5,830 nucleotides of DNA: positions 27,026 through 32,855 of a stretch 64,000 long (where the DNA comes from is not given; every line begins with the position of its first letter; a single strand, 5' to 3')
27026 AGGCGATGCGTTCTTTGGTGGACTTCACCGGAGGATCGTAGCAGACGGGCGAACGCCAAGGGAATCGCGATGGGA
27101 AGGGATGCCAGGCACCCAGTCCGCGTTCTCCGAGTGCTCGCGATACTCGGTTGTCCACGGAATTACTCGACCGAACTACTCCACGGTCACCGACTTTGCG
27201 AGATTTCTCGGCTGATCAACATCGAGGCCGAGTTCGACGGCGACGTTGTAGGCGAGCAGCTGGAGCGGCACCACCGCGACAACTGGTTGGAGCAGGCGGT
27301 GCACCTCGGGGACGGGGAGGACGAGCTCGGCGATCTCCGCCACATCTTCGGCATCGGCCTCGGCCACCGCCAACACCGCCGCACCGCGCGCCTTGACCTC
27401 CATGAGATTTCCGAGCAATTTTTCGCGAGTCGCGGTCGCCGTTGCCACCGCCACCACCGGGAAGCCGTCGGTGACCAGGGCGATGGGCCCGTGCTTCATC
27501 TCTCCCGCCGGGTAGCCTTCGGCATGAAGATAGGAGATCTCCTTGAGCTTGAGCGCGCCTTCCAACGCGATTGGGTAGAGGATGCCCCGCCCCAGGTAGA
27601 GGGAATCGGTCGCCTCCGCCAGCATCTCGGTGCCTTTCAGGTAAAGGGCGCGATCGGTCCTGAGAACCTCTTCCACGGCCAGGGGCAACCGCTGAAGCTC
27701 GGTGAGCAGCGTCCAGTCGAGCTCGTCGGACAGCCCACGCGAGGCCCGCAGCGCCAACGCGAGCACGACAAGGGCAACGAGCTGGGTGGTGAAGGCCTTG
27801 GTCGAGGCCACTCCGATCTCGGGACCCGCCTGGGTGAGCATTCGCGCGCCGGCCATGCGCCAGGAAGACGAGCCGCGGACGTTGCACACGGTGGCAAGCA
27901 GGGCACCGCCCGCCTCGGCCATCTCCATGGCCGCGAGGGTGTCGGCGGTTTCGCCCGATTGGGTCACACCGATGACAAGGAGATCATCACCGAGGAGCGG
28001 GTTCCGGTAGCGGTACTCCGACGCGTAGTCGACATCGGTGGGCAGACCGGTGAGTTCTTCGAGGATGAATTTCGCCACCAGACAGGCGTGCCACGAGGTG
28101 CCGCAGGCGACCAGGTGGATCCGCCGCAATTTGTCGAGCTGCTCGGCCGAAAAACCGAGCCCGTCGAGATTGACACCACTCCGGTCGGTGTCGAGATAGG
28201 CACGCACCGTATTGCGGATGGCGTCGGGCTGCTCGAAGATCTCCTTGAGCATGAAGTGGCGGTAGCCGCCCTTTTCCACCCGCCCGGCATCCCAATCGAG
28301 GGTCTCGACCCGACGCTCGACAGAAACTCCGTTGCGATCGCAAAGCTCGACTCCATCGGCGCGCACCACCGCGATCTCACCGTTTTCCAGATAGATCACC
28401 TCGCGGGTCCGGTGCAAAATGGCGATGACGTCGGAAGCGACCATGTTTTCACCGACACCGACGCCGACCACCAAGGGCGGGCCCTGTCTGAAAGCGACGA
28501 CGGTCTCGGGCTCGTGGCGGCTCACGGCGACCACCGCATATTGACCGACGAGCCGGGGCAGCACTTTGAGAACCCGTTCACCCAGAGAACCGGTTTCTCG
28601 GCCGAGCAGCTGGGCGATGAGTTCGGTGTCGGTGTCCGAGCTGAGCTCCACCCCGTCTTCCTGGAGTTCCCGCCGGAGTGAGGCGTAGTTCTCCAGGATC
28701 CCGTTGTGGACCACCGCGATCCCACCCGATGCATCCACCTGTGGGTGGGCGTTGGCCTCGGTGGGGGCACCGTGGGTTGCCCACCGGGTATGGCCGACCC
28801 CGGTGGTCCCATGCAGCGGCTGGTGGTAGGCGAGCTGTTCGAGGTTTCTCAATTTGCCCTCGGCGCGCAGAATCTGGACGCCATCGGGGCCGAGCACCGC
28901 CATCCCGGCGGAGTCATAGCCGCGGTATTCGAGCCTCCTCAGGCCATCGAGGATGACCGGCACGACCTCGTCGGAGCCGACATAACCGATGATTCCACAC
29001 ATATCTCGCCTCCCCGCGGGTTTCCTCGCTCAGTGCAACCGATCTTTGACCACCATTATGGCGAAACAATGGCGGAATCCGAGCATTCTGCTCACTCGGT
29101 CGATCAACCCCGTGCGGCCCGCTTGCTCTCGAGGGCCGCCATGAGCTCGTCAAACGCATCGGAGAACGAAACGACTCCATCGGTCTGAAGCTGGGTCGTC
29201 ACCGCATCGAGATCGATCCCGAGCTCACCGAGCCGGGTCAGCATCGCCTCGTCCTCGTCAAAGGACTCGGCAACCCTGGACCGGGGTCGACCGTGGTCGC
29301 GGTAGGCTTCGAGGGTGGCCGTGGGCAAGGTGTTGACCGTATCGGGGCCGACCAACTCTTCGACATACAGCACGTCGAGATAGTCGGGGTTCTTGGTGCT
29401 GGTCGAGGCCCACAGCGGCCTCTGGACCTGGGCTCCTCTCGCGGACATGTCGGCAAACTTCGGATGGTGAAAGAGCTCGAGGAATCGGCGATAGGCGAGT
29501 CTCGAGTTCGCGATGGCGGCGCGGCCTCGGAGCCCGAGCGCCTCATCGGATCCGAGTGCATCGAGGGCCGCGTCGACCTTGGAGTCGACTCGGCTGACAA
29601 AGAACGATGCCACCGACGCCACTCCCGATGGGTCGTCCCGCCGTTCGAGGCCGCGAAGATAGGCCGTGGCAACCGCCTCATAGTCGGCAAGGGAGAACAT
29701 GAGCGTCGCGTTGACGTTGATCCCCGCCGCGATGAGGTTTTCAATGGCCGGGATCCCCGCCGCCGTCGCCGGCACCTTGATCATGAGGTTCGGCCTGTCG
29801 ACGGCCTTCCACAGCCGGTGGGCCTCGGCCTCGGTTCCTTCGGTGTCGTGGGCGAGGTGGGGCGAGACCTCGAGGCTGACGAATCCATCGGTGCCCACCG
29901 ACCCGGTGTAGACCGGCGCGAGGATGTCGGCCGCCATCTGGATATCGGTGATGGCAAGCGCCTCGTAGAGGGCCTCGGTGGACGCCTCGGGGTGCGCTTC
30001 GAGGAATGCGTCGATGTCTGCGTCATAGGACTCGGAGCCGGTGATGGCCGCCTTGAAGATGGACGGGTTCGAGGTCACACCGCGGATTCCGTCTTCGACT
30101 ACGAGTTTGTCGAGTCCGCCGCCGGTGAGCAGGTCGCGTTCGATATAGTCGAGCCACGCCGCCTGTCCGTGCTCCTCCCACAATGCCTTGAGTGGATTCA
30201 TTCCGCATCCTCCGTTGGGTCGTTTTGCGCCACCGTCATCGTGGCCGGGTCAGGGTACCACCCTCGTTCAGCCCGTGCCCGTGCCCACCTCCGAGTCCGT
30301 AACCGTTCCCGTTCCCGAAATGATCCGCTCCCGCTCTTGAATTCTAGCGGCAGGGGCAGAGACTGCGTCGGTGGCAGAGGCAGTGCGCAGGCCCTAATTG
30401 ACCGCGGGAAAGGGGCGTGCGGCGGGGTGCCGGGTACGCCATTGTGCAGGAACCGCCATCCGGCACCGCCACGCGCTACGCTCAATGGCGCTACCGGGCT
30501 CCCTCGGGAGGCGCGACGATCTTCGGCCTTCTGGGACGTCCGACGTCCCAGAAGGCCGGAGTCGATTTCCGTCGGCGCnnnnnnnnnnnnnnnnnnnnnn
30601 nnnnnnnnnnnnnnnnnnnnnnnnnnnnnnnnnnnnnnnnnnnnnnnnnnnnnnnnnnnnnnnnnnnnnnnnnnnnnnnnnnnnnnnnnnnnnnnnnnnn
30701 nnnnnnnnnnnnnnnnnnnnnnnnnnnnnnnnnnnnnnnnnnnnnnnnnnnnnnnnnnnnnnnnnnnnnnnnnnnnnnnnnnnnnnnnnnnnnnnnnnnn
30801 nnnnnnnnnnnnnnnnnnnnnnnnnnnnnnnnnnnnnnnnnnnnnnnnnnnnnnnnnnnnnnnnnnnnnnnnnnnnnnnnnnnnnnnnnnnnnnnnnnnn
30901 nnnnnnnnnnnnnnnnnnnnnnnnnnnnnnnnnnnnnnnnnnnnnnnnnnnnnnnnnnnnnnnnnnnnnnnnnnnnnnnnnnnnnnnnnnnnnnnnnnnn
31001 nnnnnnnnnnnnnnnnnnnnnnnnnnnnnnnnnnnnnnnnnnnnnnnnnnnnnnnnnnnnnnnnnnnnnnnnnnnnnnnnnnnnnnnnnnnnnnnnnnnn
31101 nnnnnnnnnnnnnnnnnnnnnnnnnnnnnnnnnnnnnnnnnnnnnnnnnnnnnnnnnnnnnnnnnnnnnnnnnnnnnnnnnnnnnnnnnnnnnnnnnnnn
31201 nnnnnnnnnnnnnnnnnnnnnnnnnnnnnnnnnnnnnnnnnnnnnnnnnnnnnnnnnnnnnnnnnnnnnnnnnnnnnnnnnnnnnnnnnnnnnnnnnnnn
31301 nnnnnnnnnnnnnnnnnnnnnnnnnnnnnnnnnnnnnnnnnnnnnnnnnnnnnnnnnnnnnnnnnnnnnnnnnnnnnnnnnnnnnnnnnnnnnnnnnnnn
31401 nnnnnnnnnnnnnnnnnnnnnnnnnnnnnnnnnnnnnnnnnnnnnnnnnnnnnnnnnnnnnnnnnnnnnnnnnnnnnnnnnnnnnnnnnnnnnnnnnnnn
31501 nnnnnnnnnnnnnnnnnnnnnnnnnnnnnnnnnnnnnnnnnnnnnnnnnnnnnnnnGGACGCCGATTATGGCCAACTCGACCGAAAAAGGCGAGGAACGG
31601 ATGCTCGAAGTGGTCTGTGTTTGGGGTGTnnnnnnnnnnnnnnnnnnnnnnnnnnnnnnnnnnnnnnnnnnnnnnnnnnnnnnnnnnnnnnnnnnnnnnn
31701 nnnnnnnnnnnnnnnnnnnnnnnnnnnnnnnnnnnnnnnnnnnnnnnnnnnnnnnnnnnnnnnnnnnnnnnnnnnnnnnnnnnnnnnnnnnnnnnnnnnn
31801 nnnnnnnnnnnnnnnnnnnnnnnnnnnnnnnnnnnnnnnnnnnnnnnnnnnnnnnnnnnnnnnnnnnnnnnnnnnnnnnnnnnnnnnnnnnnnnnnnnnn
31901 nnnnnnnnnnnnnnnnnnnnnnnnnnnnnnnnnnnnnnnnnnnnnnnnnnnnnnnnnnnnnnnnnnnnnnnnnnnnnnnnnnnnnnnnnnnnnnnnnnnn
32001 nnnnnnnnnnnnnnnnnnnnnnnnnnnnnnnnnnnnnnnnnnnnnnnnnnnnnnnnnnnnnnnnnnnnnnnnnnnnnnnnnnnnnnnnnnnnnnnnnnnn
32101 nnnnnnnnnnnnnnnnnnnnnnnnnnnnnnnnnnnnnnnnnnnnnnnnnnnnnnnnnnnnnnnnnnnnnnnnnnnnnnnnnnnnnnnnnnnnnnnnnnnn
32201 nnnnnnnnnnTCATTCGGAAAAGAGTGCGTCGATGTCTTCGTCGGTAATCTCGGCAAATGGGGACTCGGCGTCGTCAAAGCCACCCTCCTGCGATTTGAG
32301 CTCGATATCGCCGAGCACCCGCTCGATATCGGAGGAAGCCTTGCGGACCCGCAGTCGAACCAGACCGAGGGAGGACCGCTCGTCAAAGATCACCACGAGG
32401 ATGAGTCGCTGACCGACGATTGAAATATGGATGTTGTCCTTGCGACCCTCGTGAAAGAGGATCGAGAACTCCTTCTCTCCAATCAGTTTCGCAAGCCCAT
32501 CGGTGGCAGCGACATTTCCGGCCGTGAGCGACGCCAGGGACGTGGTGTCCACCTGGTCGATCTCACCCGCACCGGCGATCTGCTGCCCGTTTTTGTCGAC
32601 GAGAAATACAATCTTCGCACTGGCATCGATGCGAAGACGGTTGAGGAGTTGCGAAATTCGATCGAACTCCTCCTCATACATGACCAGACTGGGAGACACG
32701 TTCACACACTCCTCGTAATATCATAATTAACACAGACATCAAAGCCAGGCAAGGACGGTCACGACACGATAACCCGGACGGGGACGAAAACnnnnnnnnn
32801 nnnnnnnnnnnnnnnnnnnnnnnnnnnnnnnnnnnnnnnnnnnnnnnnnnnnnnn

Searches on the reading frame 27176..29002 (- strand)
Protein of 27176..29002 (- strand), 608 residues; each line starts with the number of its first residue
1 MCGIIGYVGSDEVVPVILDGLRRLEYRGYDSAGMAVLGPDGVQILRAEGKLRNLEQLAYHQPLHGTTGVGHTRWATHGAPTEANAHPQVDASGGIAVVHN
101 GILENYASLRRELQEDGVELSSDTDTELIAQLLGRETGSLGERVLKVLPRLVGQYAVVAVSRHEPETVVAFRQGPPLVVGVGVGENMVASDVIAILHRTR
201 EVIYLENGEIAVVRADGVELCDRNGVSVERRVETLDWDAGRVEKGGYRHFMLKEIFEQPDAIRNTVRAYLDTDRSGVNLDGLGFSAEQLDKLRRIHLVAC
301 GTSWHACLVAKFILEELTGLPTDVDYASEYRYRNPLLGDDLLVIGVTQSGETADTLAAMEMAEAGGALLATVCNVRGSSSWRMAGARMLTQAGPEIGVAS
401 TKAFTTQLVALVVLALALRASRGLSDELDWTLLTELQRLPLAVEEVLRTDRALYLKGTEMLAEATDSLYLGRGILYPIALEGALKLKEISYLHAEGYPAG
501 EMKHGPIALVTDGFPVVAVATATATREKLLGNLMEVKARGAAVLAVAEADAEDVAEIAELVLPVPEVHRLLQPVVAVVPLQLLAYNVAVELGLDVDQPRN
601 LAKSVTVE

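Call 77: search_protein_families(library=pfam, proteins=[window:27176-29002:-], max_evalue=0.00001)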
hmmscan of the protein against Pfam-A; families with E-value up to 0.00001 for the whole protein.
window:27176-29002:- (608 aa): 3 families
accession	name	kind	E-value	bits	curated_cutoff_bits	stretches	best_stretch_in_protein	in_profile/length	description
PF01380.27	SIS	-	5.7e-50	168.9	25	2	291-417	4-131/131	SIS domain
PF13522.11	GATase_6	-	2.2e-21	76.7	27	1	65-185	10-124/130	Glutamine amidotransferase domain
PF13537.11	GATase_7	-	8.1e-13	48.9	25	1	80-194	8-120/123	Glutamine amidotransferase domain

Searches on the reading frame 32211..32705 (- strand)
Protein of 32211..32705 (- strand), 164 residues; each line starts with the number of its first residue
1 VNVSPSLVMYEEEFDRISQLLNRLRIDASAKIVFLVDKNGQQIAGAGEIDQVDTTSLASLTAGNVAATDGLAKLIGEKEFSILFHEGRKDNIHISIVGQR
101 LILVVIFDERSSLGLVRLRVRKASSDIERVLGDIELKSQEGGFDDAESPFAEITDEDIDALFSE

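Call 77: search_protein_families(library=pfam, proteins=[window:32211-32705:-], max_evalue=0.00001)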
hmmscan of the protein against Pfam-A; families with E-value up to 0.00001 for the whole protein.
window:32211-32705:- (164 aa): 1 family
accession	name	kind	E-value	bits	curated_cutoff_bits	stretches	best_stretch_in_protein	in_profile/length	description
PF03259.23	Robl_LC7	-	2.2e-14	53.4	23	1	19-107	4-91/91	Roadblock/LC7 domain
